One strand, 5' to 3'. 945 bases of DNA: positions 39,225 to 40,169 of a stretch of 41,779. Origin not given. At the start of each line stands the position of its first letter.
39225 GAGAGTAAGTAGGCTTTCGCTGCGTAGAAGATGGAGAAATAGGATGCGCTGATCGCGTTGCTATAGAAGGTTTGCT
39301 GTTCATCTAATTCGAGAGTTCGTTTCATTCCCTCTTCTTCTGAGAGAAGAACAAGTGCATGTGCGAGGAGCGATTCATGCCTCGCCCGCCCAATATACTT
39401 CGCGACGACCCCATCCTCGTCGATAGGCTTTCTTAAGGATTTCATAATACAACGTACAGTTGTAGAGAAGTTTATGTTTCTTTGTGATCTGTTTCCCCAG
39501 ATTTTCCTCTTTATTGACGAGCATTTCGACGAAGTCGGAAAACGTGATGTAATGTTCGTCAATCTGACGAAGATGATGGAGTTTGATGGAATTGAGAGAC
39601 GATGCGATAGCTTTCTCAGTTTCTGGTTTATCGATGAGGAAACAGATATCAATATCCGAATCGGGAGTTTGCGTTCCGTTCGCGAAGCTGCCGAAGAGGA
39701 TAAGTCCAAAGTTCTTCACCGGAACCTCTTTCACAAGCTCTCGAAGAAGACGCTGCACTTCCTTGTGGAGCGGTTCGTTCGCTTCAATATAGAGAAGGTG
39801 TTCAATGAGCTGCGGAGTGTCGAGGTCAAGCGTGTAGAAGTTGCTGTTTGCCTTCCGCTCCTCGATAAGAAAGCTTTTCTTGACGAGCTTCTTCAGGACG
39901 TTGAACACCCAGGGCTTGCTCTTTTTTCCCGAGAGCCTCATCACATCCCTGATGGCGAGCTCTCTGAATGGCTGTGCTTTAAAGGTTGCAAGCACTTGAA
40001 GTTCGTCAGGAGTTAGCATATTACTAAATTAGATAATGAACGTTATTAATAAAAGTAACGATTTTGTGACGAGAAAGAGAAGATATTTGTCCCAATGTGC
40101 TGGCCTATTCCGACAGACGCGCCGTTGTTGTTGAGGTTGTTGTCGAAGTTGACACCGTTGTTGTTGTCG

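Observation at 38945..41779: TR/VR pair with no reverse transcriptase or Avd gene in cis; an MNT/HEPN pair sits in the RT position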

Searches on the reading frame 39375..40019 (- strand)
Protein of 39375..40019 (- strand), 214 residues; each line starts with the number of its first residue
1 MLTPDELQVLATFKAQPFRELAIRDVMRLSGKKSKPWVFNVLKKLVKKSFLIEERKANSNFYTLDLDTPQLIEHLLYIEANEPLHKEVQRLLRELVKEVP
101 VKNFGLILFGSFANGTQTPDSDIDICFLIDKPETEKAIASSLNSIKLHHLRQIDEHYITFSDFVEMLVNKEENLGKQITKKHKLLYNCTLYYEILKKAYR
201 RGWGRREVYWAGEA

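Call 10: search_protein_families(library=pfam, proteins=[window:39375-40019:-], max_evalue=0.01)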
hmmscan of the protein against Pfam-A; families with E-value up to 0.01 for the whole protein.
window:39375-40019:- (214 aa): 6 families
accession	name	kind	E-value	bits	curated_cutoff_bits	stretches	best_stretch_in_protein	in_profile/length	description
PF01909.29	NTP_transf_2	-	8.1e-12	45.8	21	1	90-166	3-81/93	Nucleotidyltransferase domain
PF18765.7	Polbeta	-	1.1e-09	38.7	26.9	1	106-187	16-89/93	Polymerase beta, Nucleotidyltransferase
PF22600.2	MTPAP-like_central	-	1.4e-08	35.4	27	1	70-141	7-71/139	Poly(A) RNA polymerase, mitochondrial-like, central palm domain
PF22014.2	DUF6932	-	9.4e-05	23.3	27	1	84-148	34-94/142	Family of unknown function (DUF6932)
PF03965.22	Penicillinase_R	-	0.0026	18.6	22.6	1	2-99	1-99/115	Penicillinase repressor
PF25234.1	Periphilin_C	-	0.0032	18.2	27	0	137-179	18-56/84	Periphilin C-terminal domain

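Call 11: find_encoding_contigs(protein=window:39375-40019:-, flank=10000, max_places=10)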
Protein window:39375-40019:- (214 aa): no gene with exactly this product is on record in the collection.

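Call 52: search_protein_families(library=ncbifam, proteins=[window:39375-40019:-], max_evalue=0.01)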
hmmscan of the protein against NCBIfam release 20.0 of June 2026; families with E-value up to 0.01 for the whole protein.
window:39375-40019:- (214 aa): 4 families
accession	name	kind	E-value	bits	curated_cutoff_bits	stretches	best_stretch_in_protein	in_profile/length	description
NF047752.1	MntA_antitoxin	equivalog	5.4e-10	39.1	60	1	106-187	10-82/106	type VII toxin-antitoxin system MntA family adenylyltransferase antitoxin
NF012212.1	ANT_9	subfamily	0.00027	20.3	340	1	86-186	4-102/249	aminoglycoside nucleotidyltransferase ANT(9)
TIGR03671.1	cca_archaeal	equivalog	0.0014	17.5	281.3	1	84-157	22-95/410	CCA tRNA nucleotidyltransferase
NF051895.1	anti_phage_HalB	equivalog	0.0018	17.9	190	1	106-133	2-29/211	anti-phage Hailong system nucleotidyltransferase HalB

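Call 66: find_homologous_proteins(query=window:39375-40019:-, max_evalue=0.00001)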
Query window:39375-40019:- (214 aa): 89 proteins with E <= 0.00001 among 583 candidates.
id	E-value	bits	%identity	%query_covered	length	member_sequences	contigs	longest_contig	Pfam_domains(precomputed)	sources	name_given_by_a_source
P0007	1.5e-138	477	100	100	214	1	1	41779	PF18765.8,PF22600.3,PF01909.30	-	-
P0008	1.7e-89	317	71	95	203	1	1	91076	PF18765.8,PF22600.3,PF03965.23,PF01909.30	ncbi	-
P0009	3.8e-59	218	50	94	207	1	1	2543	PF18765.8,PF22600.3,PF01909.30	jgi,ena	-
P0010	2.1e-58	216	46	95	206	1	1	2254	PF18765.8,PF01909.30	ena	-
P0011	3.5e-58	215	49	94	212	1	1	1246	PF18765.8,PF22600.3,PF01909.30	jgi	jgi:predicted nucleotidyltransferase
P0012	4.4e-58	215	48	94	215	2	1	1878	PF18765.8,PF01909.30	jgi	-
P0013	3.9e-57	211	49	94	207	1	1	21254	PF18765.8,PF22600.3,PF01909.30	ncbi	-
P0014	5.8e-57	211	48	95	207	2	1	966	PF18765.8,PF01909.30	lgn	-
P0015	8.3e-57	210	47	95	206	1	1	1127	PF18765.8,PF22600.3,PF01909.30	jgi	jgi:predicted nucleotidyltransferase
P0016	1.1e-56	210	48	95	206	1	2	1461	PF18765.8,PF22600.3,PF01909.30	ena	-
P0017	2.3e-56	209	47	95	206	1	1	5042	PF18765.8,PF22600.3,PF01909.30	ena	-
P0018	2.6e-56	209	49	94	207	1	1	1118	PF18765.8,PF22600.3,PF01909.30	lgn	-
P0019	7.5e-56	207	46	95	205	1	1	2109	PF18765.8,PF22600.3,PF01909.30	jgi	jgi:predicted nucleotidyltransferase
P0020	1.1e-55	207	46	95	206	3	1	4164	PF18765.8,PF22600.3,PF01909.30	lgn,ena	-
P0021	1.3e-55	206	47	95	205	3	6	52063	PF18765.8,PF22600.3,PF01909.30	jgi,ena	-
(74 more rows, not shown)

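Call 67: find_encoding_contigs(protein=P0008, flank=10000, max_places=3)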
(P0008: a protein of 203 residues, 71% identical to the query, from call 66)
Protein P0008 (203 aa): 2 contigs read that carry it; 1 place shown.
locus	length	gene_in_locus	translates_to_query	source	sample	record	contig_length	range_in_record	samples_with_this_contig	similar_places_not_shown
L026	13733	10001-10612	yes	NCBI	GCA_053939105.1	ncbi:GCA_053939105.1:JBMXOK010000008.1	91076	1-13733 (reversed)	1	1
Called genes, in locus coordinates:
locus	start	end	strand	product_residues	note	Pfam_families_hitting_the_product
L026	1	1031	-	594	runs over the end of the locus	PF02518:HATPase_c, PF13589:HATPase_c_3, PF09239:Topo-VIb_trans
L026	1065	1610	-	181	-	PF00013:KH_1 (weak), PF21800:KH_KRR1_2nd, PF22891:KH_PNO1_2nd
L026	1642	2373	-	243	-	PF01163:RIO1, PF19974:TCAD9, PF01636:APH (weak)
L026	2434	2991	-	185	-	PF00300:His_Phos_1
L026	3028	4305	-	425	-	-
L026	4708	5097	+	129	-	-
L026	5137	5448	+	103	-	PF14251:PterinBD-DUF4346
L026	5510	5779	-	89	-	-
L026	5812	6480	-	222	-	PF01866:Diphthamide_syn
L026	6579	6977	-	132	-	-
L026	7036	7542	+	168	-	PF01951:Archease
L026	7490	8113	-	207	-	PF14528:LAGLIDADG_3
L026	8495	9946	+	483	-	PF01139:RtcB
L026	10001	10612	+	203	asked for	PF03965:Penicillinase_R (faint), PF22600:MTPAP-like_central (weak), PF01909:NTP_transf_2, PF18765:Polbeta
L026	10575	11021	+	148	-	-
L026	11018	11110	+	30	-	-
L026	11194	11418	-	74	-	-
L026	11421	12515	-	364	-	-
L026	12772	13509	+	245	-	PF24034:DUF7343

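Call 71: find_encoding_contigs(protein=P0013, flank=6000, max_places=2)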
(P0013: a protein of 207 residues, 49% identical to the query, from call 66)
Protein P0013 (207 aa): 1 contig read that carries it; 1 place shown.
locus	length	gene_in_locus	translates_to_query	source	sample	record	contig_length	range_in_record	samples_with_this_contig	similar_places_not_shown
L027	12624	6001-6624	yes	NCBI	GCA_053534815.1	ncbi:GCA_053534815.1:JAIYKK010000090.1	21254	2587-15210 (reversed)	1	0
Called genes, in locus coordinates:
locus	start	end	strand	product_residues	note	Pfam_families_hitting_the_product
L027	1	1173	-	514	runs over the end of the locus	PF00437:T2SSE, PF27713:UCP018868 (weak)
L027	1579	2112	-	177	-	-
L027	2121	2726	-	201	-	-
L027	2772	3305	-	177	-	-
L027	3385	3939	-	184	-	-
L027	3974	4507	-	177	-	-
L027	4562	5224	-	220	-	PF00702:Hydrolase, PF13419:HAD_2, PF13242:Hydrolase_like (weak)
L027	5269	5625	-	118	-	PF02675:AdoMet_dc (weak)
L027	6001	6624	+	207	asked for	PF22600:MTPAP-like_central (weak), PF01909:NTP_transf_2, PF18765:Polbeta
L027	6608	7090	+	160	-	-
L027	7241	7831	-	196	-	-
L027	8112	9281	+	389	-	PF01637:ATPase_2 (faint), PF13173:AAA_14, PF13635:DUF4143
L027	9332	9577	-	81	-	-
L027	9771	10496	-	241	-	PF14528:LAGLIDADG_3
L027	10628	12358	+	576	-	PF03485:Arg_tRNA_synt_N, PF00750:tRNA-synt_1d, PF05746:DALR_1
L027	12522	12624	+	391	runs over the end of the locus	PF00589:Phage_integrase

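Call 72: find_encoding_contigs(protein=P0021, flank=6000, max_places=3)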
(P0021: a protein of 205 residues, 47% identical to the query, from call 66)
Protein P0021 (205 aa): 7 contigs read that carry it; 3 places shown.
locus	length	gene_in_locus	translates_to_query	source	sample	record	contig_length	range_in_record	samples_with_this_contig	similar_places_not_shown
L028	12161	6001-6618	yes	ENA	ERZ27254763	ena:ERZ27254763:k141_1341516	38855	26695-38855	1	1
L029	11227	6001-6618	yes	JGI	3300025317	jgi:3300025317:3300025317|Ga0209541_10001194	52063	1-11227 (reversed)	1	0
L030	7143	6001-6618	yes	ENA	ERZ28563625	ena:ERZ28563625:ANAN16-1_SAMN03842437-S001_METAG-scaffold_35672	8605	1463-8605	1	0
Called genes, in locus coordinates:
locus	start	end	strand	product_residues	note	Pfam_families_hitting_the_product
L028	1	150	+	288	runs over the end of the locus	-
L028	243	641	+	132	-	PF18894:PhageMetallopep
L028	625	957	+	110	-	-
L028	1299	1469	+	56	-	-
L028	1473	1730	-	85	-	PF00133:tRNA-synt_1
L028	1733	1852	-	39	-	-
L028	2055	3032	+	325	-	PF00814:TsaD, PF22521:HypF_C_2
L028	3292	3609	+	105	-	PF01248:Ribosomal_L7Ae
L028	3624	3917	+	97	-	PF01200:Ribosomal_S28e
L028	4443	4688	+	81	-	PF26688:RHH_12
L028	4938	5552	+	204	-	PF22600:MTPAP-like_central (weak), PF01909:NTP_transf_2, PF18765:Polbeta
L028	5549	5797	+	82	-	-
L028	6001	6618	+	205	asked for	PF22600:MTPAP-like_central (weak), PF01909:NTP_transf_2, PF18765:Polbeta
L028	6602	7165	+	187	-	-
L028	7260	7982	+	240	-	-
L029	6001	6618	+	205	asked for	PF22600:MTPAP-like_central (weak), PF01909:NTP_transf_2, PF18765:Polbeta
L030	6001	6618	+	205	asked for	PF22600:MTPAP-like_central (weak), PF01909:NTP_transf_2, PF18765:Polbeta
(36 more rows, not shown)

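Call 85: search_protein_families(library=pfam, proteins=[L026:10575-11021:+, L027:6608-7090:+], max_evalue=0.01)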
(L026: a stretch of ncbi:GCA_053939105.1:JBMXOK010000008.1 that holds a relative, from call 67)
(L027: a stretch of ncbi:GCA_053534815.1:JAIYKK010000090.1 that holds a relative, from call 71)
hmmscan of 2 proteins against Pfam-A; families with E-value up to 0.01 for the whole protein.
L026:10575-11021:+ (148 aa): 1 family
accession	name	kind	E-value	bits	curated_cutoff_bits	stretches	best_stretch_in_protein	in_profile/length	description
PF05168.19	HEPN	-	0.0061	17.1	22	0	48-97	20-65/117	HEPN domain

L027:6608-7090:+ (160 aa): 1 family
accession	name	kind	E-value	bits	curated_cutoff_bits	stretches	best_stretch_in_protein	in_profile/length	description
PF05168.19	HEPN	-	0.00038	21.1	22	1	43-150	21-111/117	HEPN domain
